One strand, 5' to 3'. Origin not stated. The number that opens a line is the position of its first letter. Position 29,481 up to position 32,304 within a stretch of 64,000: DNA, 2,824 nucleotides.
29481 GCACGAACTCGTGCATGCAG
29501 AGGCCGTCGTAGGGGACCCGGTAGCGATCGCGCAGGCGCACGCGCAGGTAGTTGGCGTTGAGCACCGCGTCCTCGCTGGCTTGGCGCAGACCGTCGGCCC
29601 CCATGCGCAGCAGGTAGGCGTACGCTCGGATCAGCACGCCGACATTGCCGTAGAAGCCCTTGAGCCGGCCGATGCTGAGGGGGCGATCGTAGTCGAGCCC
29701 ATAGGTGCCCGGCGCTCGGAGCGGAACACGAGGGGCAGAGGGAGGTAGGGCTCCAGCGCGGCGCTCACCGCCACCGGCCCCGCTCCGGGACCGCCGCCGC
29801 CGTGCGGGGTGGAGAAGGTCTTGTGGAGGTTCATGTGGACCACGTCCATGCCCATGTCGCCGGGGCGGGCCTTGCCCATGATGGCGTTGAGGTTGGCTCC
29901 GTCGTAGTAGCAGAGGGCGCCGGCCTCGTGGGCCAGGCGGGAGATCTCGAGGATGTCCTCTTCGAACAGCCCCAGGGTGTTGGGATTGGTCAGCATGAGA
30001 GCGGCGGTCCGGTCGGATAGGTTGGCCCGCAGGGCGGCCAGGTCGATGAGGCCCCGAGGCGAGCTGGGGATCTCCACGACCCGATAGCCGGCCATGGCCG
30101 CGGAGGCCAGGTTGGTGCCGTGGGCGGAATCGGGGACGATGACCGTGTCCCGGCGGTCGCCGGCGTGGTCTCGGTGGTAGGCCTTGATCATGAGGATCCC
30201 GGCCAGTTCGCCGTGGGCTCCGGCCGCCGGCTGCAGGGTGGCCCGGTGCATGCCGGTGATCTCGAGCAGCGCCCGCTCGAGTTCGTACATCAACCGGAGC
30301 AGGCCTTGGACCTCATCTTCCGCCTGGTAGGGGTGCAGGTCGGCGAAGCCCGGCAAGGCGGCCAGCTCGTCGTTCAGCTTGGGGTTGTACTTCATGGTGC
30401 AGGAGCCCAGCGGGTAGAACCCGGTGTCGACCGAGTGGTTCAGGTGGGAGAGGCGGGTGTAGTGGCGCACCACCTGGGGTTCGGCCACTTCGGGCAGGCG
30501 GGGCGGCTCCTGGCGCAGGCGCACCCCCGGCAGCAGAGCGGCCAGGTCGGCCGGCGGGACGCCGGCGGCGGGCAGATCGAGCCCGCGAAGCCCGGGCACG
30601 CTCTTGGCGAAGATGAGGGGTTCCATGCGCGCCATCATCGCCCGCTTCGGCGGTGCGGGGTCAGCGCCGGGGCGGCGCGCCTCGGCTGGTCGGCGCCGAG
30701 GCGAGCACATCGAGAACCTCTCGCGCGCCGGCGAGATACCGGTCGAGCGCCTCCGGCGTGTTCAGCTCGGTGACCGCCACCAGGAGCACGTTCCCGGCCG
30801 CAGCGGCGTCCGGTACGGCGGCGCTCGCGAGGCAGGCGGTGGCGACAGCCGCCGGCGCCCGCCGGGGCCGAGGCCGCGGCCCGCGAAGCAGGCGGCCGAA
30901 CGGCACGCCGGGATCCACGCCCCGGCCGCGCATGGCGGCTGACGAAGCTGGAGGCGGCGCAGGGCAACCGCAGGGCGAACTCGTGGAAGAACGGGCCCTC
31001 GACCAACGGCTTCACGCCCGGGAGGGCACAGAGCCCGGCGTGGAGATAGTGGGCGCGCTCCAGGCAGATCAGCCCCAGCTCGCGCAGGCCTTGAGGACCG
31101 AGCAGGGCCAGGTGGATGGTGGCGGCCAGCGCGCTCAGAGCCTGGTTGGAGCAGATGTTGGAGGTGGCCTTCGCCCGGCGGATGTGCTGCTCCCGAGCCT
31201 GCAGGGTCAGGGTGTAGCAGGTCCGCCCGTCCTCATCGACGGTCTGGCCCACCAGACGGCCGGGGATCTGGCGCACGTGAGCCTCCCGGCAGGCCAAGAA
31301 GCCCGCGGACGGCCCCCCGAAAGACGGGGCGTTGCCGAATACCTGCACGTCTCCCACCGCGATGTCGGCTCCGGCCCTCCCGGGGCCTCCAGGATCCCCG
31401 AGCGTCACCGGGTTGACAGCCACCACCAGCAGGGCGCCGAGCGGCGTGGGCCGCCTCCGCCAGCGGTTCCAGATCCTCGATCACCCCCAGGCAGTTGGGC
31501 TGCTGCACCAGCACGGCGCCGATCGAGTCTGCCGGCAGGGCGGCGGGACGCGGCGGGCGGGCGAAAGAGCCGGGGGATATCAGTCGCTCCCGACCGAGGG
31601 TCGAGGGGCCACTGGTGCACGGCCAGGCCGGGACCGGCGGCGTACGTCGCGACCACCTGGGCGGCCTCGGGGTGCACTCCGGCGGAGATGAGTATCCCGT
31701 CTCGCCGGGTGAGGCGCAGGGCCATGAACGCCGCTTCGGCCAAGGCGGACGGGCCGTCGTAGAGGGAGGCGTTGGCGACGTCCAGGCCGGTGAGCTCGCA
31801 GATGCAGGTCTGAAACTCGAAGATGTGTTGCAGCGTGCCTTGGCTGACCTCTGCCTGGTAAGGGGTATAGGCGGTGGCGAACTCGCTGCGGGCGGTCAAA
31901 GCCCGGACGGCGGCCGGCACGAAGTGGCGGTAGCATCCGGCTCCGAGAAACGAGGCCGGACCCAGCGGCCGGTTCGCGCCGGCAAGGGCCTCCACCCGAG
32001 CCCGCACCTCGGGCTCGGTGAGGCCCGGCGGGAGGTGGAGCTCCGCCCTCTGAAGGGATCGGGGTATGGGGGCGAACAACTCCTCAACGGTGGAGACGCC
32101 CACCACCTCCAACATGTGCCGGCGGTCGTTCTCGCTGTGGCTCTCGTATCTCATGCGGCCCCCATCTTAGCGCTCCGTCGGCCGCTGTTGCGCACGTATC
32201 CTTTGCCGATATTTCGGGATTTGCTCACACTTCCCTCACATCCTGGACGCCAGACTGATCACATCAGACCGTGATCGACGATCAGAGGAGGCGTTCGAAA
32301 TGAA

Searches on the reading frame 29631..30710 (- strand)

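Call 43: search_protein_families(library=pfam, proteins=[window:29631-30710:-], max_evalue=0.00001)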
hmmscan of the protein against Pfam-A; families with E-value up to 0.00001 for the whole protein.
window:29631-30710:- (359 aa): 2 families
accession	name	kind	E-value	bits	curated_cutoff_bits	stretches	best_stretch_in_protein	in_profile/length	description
PF00266.25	Aminotran_5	-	2.7e-10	40.2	21.5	1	184-304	85-207/371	Aminotransferase class-V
PF02347.22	GDC-P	-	1.4e-09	37.8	26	1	75-328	47-288/429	Glycine cleavage system P-protein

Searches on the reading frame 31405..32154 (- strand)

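Call 43: search_protein_families(library=pfam, proteins=[window:31405-32154:-], max_evalue=0.00001)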
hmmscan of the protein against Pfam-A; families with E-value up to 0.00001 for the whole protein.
window:31405-32154:- (249 aa): 1 family
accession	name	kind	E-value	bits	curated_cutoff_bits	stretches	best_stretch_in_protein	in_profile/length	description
PF02347.22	GDC-P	-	2.7e-50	172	26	1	2-181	2-184/429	Glycine cleavage system P-protein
